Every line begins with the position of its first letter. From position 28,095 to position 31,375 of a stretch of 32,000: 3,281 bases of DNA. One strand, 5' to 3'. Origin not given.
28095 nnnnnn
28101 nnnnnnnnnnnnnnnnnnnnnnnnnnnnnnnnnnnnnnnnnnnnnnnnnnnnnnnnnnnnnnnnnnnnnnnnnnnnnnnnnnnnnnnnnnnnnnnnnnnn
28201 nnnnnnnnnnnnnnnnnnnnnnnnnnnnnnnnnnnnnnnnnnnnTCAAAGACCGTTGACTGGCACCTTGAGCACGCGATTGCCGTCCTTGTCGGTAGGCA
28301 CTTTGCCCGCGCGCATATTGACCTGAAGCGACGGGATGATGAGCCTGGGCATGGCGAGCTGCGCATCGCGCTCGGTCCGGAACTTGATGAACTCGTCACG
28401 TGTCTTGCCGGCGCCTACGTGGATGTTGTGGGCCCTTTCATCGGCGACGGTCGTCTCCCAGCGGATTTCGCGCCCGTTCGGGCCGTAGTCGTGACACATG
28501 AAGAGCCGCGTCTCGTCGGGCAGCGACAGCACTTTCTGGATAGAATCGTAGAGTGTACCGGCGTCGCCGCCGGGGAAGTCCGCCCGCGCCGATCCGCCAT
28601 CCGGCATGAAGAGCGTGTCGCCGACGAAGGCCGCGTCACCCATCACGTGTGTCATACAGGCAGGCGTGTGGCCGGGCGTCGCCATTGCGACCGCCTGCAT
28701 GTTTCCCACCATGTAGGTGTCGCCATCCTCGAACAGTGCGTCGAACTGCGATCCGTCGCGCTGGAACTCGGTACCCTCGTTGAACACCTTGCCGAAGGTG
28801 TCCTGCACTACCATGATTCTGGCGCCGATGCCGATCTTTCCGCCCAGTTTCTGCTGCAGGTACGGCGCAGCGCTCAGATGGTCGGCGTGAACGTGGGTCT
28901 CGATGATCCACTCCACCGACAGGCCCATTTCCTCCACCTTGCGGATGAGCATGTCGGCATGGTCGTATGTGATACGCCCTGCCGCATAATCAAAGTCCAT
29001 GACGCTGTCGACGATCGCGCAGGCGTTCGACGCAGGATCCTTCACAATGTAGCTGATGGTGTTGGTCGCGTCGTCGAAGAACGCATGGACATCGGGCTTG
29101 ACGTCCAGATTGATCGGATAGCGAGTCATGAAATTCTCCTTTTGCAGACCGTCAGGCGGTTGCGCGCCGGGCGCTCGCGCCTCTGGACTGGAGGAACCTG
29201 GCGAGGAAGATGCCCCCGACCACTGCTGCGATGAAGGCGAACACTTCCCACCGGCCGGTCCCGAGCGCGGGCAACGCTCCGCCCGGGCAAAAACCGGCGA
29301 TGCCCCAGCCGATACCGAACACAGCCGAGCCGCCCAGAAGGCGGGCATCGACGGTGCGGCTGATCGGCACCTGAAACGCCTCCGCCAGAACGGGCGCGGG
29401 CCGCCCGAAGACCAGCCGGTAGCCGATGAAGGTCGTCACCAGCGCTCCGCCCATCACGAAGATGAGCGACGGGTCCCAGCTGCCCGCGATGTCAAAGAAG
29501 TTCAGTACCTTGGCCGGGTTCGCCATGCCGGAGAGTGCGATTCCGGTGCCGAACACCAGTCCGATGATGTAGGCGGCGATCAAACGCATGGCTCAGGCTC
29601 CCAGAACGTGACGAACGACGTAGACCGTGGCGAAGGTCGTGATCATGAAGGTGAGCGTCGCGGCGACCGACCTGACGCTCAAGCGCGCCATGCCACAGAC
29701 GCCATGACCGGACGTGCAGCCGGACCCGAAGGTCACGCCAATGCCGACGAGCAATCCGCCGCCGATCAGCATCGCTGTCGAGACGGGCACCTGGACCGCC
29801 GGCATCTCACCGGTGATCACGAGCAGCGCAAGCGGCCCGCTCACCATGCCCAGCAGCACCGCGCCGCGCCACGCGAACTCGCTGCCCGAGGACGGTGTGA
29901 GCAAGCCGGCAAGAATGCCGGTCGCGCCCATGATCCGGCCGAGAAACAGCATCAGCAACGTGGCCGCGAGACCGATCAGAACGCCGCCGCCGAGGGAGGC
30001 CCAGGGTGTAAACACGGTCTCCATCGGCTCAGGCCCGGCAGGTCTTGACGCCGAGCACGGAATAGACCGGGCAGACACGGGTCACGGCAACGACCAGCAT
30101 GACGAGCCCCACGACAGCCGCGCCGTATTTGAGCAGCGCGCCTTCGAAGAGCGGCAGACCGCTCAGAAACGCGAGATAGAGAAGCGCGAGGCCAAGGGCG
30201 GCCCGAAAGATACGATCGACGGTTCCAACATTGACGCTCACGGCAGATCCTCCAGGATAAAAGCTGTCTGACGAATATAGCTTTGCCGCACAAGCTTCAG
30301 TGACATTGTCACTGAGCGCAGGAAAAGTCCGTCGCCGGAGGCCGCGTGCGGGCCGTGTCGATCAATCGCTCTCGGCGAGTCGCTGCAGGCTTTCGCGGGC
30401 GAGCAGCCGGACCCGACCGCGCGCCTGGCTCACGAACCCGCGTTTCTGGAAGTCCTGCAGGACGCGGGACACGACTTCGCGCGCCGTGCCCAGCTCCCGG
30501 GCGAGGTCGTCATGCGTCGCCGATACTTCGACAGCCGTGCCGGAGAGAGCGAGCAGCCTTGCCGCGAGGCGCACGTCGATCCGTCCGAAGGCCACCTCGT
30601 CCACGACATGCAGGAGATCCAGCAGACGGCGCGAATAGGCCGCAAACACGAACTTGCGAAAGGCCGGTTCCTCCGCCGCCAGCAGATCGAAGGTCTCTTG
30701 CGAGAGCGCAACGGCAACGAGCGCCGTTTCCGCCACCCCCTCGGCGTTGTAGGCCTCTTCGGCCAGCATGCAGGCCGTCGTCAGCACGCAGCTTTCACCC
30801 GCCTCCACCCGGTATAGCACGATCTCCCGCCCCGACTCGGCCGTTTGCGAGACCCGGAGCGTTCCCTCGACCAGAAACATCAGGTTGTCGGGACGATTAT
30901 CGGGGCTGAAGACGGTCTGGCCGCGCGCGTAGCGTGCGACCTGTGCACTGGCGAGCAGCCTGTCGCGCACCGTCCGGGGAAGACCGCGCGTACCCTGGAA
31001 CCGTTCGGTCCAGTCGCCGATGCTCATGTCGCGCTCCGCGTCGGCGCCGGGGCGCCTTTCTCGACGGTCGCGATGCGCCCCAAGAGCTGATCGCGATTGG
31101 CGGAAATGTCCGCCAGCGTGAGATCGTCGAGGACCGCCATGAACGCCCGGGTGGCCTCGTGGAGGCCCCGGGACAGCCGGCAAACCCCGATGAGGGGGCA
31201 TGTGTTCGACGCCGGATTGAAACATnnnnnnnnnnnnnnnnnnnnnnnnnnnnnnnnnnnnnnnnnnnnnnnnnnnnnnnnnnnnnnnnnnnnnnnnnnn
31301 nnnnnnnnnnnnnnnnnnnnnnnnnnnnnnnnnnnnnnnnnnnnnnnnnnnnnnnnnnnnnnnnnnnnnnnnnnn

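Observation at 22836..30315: Nine-gene co-directional sulfide/persulfide oxidation and sulfur-trafficking operon of unusual composition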

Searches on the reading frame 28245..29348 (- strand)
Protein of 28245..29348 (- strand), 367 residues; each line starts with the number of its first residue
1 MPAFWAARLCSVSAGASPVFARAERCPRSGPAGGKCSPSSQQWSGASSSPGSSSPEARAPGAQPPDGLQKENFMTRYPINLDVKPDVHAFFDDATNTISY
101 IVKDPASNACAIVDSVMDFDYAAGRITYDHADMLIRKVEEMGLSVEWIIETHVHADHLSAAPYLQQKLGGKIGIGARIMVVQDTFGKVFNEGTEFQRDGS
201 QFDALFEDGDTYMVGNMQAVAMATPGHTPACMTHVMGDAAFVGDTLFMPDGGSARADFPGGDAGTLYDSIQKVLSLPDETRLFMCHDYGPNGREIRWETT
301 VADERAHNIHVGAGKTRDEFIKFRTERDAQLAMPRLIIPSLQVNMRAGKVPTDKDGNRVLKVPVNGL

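Call 3: search_protein_families(library=pfam, proteins=[window:28245-29348:-], max_evalue=0.01)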
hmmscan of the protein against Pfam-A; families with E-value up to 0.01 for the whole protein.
window:28245-29348:- (367 aa): 1 family
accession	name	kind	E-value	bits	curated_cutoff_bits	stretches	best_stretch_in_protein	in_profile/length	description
PF00753.33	Lactamase_B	-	1.7e-19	71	22.7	1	99-286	8-196/196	Metallo-beta-lactamase superfamily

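Call 5: search_protein_families(library=ncbifam, proteins=[window:28245-29348:-], max_evalue=0.001)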
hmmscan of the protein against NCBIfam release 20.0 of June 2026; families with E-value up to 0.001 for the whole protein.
window:28245-29348:- (367 aa): 14 families
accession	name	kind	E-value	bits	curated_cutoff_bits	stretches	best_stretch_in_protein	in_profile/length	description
NF040641.1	bifunc_ST_SDO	equivalog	3.1e-114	382.1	625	1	80-366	137-422/423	bifunctional sulfur transferase/dioxygenase Blh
TIGR03413.1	GSH_gloB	equivalog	1.1e-17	64.2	200.8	1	130-302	29-178/248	hydroxyacylglutathione hydrolase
NF007597.0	PRK10241.1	equivalog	2.6e-12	46.6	421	1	131-289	32-168/251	hydroxyacylglutathione hydrolase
NF033105.1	bla_subclass_B3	equivalog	1.8e-11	43.8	240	1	130-236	44-155/257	subclass B3 metallo-beta-lactamase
NF012229.1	bla_class_B_core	domain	2.1e-11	44.2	100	1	127-233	34-135/139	metallo-beta-lactamase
NF041804.1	MBL_fold_SolJ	exception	8.4e-11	41.5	350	1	145-325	54-211/224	solanimycin biosynthesis MBL-fold hydrolase SolJ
NF000438.2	blaPOM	exception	2.1e-06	27.1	610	1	131-238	79-190/286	POM family subclass B3 metallo-beta-lactamase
NF012140.0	blaBJP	exception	9.3e-06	24.6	600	1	137-236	83-186/294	BJP family subclass B3 metallo-beta-lactamase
NF033184.1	B3_Acin_new1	exception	1.3e-05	24.5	580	1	144-234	87-178/283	putative subclass B3 metallo-beta-lactamase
NF000427.2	blaCAU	exception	2.7e-05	23.6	500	1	136-236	54-158/262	CAU/MBL1b family subclass B3 metallo-beta-lactamase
NF033185.1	B3_Acin_new2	exception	5.8e-05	22.4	625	1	144-234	89-180/285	putative subclass B3 metallo-beta-lactamase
NF033106.1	blaL1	exception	8.5e-05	21.6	560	1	142-238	92-192/290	L1 family subclass B3 metallo-beta-lactamase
NF047893.1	blaSAM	exception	0.00039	19.8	550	1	145-233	103-194/295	SAM family subclass B3 metallo-beta-lactamase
NF040644.1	blaPAM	exception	0.00058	19.1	615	1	131-239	79-191/287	PAM family subclass B3 metallo-beta-lactamase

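Call 9: search_solved_structures(query=window:28245-29129:-, max_evalue=0.00001)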
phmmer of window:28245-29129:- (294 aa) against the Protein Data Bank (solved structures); distinct sequences matched with E-value up to 0.00001: 20.
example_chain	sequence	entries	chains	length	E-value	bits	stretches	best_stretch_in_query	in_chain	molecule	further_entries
9g8t_A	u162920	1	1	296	1.3e-107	362.6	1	10-292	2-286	Metallo-beta-lactamase domain-containing protein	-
4efz_A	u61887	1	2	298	2e-105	355.5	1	14-293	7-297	Metallo-beta-lactamase family protein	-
4ysk_A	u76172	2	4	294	4.9e-103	347.6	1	14-293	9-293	Beta-lactamase domain protein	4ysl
9rhq_A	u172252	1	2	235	1.6e-34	122.8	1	130-276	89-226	Metallo-beta-lactamase family protein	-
4ysb_A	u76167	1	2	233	7.5e-30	107.4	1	133-277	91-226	Metallo-beta-lactamase family protein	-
4chl_A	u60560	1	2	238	5.8e-22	81.5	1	125-276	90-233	PERSULFIDE DIOXYGENASE ETHE1, MITOCHONDRIAL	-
5ve3_B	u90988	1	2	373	2.9e-21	79.3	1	17-276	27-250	BpPRF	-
5ve4_A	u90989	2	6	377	3e-21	79.2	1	17-276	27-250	BpPRF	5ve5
2gcu_A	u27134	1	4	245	1.2e-20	77.2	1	124-276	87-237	Putative hydroxyacylglutathione hydrolase 3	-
8zbd_A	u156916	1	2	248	3.4e-20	75.7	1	132-276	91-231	MBL fold metallo-hydrolase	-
1xm8_A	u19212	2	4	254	2.3e-11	46.8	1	51-218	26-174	glyoxalase II | Putative hydroxyacylglutathione hydrolase 2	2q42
2xf4_A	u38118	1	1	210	3.2e-11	46.3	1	58-213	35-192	HYDROXYACYLGLUTATHIONE HYDROLASE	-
7l0b_A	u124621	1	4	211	3.7e-11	46.1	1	58-213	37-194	Hydroxyacylglutathione hydrolase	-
6rz0_A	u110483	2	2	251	9.9e-09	38.1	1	115-218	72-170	Hydroxyacylglutathione hydrolase GloB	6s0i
2zwr_A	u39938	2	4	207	3.5e-08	36.3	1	149-217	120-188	Metallo-beta-lactamase superfamily protein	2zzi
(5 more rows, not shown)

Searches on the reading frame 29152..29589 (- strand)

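Call 3: search_protein_families(library=pfam, proteins=[window:29152-29589:-], max_evalue=0.01)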
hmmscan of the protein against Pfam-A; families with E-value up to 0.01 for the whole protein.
window:29152-29589:- (145 aa): 1 family
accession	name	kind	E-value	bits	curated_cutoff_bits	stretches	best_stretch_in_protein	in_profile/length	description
PF20398.3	DUF6691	-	5.9e-42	143.7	27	1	1-138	1-138/142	Family of unknown function (DUF6691)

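Call 5: search_protein_families(library=ncbifam, proteins=[window:29152-29589:-], max_evalue=0.001)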
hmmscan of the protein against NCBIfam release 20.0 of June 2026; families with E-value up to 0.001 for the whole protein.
window:29152-29589:- (145 aa): 0 families

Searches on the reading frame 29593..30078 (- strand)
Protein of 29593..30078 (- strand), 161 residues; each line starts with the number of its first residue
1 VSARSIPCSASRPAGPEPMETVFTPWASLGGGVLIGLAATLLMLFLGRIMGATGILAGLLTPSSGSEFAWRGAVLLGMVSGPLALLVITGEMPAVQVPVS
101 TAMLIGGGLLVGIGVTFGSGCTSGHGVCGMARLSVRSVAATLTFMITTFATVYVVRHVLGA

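Call 3: search_protein_families(library=pfam, proteins=[window:29593-30078:-], max_evalue=0.01)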
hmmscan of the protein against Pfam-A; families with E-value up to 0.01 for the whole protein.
window:29593-30078:- (161 aa): 1 family
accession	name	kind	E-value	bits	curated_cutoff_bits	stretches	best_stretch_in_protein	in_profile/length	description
PF04143.19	Sulf_transp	-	1.4e-09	38.4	27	1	24-149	175-309/310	Sulphur transport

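Call 5: search_protein_families(library=ncbifam, proteins=[window:29593-30078:-], max_evalue=0.001)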
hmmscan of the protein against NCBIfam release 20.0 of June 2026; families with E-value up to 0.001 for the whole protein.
window:29593-30078:- (161 aa): 1 family
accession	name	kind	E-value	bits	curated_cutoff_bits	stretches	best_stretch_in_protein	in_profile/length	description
NF052577.1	ThSTportTsuASprch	equivalog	3.6e-07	29.9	400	1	50-154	219-326/330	thiosulfate transporter TsuA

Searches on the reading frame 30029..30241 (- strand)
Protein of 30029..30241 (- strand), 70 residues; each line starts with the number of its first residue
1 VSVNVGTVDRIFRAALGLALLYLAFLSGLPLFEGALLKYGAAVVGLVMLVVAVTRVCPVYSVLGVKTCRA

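Call 3: search_protein_families(library=pfam, proteins=[window:30029-30241:-], max_evalue=0.01)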
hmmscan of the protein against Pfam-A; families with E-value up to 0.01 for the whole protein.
window:30029-30241:- (70 aa): 1 family
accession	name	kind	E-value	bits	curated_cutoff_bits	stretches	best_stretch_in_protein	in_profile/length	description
PF11127.14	YgaP-like_TM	-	2.1e-21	76.3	25.3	1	1-69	1-64/66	Inner membrane protein YgaP-like, transmembrane domain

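Call 5: search_protein_families(library=ncbifam, proteins=[window:30029-30241:-], max_evalue=0.001)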
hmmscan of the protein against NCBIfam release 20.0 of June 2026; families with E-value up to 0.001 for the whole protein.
window:30029-30241:- (70 aa): 0 families

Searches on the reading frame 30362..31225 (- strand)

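Call 3: search_protein_families(library=pfam, proteins=[window:30362-31225:-], max_evalue=0.01)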
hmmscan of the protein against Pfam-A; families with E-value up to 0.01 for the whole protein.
window:30362-31225:- (287 aa): 8 families
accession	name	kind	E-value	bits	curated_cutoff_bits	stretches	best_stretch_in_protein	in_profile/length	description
PF13545.12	HTH_Crp_2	-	5.5e-15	55.5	27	1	219-283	2-70/70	Crp-like helix-turn-helix domain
PF00027.35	cNMP_binding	-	6e-12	45.8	27.5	1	98-183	3-86/89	Cyclic nucleotide-binding domain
PF00325.26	Crp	-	3.4e-07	30.3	21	1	237-263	4-30/32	Bacterial regulatory proteins, crp family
PF25213.1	HVO_A0261_N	-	5.9e-05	23.3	35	1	226-274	15-63/86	HVO_A0261 N-terminal domain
PF12802.13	MarR_2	-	0.0017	18.9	27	1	239-268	24-53/61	MarR family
PF02082.26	Rrf2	-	0.003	18.2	30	0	225-271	13-59/132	Iron-dependent Transcriptional regulator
PF24270.1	HTH_Cmi2_C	-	0.0046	17.7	27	1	200-268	56-121/125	Cmi2, C-terminal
PF01978.25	TrmB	-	0.0081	16.4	25.6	0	235-272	22-59/68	Sugar-specific transcriptional regulator TrmB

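Call 5: search_protein_families(library=ncbifam, proteins=[window:30362-31225:-], max_evalue=0.001)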
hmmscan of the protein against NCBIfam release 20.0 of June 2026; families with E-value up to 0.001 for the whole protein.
window:30362-31225:- (287 aa): 8 families
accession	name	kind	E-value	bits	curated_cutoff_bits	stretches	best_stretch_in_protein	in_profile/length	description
NF008732.0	PRK11753.1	equivalog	3e-13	49.7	266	1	88-271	17-206/214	cAMP-activated global transcriptional regulator CRP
NF010499.0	PRK13918.1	equivalog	3.8e-13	49.4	274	1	97-286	15-203/205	CRP/FNR family transcriptional regulator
TIGR03697.1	NtcA_cyano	equivalog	7.6e-09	35.6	244.95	1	102-274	1-182/193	global nitrogen regulator NtcA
NF052518.1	TransRegLdrP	equivalog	8.3e-09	35.7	300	1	97-286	2-190/195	transcriptional regulator LdrP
NF050806.1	TransRegFixKCaul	equivalog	9e-08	31.6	300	1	90-284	19-214/215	transcriptional regulator FixK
NF006901.0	PRK09392.1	equivalog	2.5e-05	23.7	211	1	88-285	24-222/236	transcriptional activator FtrB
NF041163.2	encap_f2b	equivalog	2.5e-05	23.6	400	1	90-194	91-194/450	family 2B encapsulin nanocompartment shell protein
NF053664.1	TransRegPtrACyano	equivalog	9.8e-05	21.7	300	1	113-271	28-186/196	Crp/Fnr family transcriptional regulator PtrA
